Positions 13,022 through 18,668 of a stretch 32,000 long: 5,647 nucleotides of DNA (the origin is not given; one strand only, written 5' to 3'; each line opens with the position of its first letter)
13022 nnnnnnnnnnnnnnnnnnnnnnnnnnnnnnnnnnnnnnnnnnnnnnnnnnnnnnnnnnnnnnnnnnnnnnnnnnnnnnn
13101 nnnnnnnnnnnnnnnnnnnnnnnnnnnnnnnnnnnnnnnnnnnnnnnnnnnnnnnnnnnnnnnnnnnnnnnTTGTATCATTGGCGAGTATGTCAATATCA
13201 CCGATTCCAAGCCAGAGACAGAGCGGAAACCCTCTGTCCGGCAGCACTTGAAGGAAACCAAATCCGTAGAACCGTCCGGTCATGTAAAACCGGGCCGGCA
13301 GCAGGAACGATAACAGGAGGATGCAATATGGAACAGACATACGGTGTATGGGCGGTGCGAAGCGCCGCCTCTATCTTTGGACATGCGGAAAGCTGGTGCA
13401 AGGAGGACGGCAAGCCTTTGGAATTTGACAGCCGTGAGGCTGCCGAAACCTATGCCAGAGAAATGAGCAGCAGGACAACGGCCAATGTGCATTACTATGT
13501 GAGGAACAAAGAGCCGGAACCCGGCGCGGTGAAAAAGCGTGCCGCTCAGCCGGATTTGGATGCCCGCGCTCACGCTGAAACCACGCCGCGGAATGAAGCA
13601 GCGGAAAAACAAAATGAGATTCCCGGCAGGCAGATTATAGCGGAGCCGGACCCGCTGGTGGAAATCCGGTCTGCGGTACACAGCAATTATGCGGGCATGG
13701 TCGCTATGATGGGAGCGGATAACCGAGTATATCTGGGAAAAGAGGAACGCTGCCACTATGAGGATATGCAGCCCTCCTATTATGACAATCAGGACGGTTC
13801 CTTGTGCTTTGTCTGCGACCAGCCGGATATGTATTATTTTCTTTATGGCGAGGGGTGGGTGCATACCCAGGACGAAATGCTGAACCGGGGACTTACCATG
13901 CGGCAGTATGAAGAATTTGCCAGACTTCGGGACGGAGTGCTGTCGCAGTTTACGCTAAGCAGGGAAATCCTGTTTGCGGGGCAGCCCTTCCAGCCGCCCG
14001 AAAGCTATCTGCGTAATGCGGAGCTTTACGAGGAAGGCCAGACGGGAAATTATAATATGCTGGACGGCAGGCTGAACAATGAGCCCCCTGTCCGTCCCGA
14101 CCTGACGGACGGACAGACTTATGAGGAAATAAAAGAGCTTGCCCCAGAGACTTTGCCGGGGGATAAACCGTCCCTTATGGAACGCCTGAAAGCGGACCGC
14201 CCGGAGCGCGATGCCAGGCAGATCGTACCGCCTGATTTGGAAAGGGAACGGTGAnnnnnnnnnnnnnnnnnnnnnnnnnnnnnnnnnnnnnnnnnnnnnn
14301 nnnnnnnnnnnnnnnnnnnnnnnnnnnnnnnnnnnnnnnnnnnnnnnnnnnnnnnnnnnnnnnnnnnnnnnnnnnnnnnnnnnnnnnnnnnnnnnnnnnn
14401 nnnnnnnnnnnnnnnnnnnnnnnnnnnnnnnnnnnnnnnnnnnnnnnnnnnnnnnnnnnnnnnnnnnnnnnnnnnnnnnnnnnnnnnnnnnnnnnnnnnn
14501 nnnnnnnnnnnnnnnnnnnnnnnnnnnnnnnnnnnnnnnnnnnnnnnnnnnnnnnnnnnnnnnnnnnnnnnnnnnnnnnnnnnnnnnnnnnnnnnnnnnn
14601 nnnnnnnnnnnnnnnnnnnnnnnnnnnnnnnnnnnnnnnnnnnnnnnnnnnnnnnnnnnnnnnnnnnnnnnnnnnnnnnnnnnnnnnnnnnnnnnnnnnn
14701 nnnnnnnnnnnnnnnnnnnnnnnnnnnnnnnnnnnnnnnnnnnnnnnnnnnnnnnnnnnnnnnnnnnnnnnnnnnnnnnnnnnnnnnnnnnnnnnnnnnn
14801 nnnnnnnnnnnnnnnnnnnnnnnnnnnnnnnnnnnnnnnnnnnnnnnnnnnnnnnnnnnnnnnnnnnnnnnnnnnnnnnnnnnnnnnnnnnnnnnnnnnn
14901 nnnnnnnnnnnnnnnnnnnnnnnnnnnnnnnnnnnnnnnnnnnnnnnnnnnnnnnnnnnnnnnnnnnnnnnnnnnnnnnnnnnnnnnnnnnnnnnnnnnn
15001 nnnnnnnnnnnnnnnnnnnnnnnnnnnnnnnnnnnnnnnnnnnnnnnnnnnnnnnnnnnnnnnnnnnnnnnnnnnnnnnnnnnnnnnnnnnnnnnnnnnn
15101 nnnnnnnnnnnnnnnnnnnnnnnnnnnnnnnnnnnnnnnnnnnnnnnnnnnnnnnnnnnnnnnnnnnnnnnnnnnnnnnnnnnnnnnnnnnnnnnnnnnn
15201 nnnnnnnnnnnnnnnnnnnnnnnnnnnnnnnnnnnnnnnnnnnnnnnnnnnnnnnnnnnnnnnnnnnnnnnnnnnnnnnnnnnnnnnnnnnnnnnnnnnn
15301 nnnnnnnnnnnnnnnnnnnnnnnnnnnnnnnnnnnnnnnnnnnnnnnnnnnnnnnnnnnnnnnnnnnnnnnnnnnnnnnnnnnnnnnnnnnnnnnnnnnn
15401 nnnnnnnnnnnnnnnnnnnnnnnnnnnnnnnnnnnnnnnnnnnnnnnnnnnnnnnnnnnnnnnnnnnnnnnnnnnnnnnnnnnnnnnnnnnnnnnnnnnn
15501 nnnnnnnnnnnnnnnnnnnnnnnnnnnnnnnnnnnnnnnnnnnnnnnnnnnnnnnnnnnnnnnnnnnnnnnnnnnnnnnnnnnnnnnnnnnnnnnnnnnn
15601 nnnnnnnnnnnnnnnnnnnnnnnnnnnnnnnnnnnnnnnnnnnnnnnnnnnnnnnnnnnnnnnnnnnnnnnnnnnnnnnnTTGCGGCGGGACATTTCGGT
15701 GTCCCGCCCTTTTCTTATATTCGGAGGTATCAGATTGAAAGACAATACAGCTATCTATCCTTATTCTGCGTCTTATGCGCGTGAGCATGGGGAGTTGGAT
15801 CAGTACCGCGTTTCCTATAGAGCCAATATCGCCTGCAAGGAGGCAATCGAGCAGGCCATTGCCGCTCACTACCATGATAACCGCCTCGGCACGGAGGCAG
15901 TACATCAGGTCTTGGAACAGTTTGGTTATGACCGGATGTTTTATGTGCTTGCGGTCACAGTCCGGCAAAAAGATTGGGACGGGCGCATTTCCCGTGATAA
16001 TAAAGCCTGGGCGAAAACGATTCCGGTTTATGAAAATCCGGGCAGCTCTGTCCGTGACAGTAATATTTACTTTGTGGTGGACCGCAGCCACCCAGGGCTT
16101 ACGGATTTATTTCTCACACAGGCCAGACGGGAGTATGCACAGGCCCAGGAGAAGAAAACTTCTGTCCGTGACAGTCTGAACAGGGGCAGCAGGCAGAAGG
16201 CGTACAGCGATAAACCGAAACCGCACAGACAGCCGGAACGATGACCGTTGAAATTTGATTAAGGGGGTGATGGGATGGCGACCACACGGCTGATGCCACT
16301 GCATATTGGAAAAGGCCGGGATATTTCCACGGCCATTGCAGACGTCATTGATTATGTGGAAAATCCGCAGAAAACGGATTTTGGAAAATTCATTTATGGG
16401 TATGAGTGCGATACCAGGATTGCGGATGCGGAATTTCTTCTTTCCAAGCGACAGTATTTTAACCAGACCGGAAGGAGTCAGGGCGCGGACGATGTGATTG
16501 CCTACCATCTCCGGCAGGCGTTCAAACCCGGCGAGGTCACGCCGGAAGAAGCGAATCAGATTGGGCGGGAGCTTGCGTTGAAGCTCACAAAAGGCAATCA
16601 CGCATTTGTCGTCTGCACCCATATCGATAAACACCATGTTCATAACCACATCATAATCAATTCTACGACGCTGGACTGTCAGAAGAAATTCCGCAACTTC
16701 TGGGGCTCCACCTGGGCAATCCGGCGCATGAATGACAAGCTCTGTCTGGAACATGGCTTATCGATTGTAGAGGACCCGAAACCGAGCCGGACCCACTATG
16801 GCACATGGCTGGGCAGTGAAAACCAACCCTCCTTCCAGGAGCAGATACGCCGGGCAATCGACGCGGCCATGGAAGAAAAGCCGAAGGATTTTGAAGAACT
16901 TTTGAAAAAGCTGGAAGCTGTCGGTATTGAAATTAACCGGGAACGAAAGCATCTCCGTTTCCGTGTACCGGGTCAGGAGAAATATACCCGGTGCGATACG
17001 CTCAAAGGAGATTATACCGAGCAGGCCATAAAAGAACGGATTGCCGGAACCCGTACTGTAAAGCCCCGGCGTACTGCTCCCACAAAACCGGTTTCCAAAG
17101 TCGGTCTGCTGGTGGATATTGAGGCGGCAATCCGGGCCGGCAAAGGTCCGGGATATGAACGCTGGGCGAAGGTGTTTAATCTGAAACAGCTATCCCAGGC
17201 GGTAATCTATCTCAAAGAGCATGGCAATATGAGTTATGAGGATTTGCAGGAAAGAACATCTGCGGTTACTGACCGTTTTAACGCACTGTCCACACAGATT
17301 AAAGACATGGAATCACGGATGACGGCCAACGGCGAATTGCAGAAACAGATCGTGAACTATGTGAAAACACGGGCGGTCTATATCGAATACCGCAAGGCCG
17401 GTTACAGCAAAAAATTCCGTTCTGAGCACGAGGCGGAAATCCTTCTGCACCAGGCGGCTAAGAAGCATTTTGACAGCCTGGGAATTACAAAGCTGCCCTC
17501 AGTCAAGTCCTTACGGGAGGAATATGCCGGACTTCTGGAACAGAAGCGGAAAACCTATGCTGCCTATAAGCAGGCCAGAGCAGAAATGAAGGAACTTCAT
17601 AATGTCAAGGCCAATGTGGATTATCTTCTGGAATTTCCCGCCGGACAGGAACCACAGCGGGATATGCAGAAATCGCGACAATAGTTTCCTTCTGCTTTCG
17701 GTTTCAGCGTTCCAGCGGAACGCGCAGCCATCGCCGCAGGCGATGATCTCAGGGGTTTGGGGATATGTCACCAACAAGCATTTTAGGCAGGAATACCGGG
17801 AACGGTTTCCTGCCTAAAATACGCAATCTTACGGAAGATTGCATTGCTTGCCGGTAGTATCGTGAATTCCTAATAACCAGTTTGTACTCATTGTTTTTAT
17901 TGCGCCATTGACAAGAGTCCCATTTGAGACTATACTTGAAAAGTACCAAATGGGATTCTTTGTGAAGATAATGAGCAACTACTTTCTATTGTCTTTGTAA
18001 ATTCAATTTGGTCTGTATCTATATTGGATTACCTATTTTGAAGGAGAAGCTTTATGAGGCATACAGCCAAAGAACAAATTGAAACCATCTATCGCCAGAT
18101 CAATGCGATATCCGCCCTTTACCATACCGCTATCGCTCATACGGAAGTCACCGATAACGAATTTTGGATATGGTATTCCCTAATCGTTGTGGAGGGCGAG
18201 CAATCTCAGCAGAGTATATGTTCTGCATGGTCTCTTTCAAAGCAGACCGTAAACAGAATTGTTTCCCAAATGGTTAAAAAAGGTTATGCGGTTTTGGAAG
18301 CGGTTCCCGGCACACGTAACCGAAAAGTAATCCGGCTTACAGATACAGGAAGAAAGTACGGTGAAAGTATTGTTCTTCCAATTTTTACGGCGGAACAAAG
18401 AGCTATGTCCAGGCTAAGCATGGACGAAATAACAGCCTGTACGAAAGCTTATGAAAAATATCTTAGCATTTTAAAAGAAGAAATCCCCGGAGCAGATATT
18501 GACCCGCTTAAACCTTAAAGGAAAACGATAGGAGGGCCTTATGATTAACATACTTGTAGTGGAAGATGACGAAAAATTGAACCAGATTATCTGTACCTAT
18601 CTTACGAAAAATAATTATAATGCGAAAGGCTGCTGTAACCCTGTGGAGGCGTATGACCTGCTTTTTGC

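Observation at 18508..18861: The serine recombinase ORF has no stop inside its own element and reads ~112 codons into the antisense strand of the gene it disrupted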

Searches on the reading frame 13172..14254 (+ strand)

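Call 72: search_protein_families(library=pfam, proteins=[window:13172-14254:+], max_evalue=0.0001)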
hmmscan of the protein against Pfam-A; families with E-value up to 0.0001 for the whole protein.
window:13172-14254:+ (360 aa): 1 family
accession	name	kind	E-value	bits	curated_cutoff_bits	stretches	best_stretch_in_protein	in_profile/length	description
PF14195.11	DUF4316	-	7.7e-08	32.4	25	1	276-337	1-40/43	Domain of unknown function (DUF4316)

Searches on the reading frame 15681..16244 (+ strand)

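Call 72: search_protein_families(library=pfam, proteins=[window:15681-16244:+], max_evalue=0.0001)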
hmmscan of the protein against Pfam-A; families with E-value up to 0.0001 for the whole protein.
window:15681-16244:+ (187 aa): 1 family
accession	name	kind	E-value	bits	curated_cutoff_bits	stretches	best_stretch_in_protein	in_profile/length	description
PF12960.12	DUF3849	-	6.3e-48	162.3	25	1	25-152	1-122/123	Protein of unknown function (DUF3849)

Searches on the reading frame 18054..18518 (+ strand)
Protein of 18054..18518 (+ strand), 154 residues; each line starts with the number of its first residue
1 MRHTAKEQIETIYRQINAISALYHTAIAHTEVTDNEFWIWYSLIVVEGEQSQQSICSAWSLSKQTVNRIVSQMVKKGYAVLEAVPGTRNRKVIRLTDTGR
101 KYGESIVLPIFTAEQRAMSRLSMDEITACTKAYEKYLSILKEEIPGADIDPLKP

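Call 4: search_protein_families(library=pfam, proteins=[window:18054-18518:+], max_evalue=0.01)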
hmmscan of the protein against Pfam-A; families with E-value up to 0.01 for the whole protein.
window:18054-18518:+ (154 aa): 5 families
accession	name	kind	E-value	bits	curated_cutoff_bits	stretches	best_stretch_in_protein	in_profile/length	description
PF12802.13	MarR_2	-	4.1e-07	30.5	27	1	44-88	15-59/61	MarR family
PF03551.20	PadR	-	0.0018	18.7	27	1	56-102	24-72/75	Transcriptional regulator PadR-like family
PF13412.12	HTH_24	-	0.0024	17.9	21.9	1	44-78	12-46/48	Winged helix-turn-helix DNA-binding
PF01978.25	TrmB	-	0.0066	16.7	25.6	0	41-81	14-54/68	Sugar-specific transcriptional regulator TrmB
PF01047.28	MarR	-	0.0088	16.4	24.6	0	47-78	15-46/59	MarR family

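Call 16: find_encoding_contigs(protein=window:18054-18518:+, flank=10000, max_places=10)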
Protein window:18054-18518:+ (154 aa): 23 contigs read that carry it; 10 places shown.
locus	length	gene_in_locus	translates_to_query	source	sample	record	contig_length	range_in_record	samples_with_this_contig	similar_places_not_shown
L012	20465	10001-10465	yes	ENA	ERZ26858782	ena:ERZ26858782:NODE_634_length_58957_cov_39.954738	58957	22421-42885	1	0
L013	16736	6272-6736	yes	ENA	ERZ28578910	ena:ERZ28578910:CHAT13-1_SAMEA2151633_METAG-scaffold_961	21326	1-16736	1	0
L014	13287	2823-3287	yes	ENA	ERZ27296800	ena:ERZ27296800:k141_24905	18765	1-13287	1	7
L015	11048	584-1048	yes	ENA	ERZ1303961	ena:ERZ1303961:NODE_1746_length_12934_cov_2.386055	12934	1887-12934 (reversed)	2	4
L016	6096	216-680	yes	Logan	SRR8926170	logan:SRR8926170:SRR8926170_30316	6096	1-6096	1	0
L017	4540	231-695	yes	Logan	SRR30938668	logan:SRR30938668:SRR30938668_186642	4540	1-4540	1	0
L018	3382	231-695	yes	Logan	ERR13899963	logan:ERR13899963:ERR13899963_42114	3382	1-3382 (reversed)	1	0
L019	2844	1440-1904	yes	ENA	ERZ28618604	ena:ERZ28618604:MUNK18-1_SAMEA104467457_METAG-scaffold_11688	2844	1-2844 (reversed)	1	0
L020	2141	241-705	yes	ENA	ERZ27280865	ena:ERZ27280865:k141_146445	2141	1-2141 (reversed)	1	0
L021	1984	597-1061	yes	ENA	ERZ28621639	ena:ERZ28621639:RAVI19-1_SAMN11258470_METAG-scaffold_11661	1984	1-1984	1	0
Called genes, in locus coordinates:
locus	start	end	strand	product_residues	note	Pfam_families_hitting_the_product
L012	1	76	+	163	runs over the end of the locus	PF06908:YpsA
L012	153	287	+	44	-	PF12664:DUF3789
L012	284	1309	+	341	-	PF18941:DUF5688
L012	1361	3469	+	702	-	PF01751:Toprim, PF01131:Topoisom_bac, PF13342:Toprim_Crpt (weak)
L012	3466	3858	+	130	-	PF14194:Cys_rich_VLP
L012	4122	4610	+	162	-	-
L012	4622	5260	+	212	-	-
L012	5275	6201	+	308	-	PF26297:DUF8081 (weak), PF14195:DUF4316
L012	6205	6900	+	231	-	-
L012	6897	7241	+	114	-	PF21983:NikA-like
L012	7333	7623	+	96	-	-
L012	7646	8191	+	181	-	PF12960:DUF3849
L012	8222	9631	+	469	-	PF03432:Relaxase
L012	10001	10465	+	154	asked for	PF12802:MarR_2 (weak)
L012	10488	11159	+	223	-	PF00072:Response_reg, PF00486:Trans_reg_C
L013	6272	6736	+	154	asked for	PF12802:MarR_2 (weak)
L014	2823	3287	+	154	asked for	PF12802:MarR_2 (weak)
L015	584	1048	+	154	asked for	PF12802:MarR_2 (weak)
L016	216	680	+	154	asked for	PF12802:MarR_2 (weak)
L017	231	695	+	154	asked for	PF12802:MarR_2 (weak)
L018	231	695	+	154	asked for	PF12802:MarR_2 (weak)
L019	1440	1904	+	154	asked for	PF12802:MarR_2 (weak)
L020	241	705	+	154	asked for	PF12802:MarR_2 (weak)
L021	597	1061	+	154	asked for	PF12802:MarR_2 (weak)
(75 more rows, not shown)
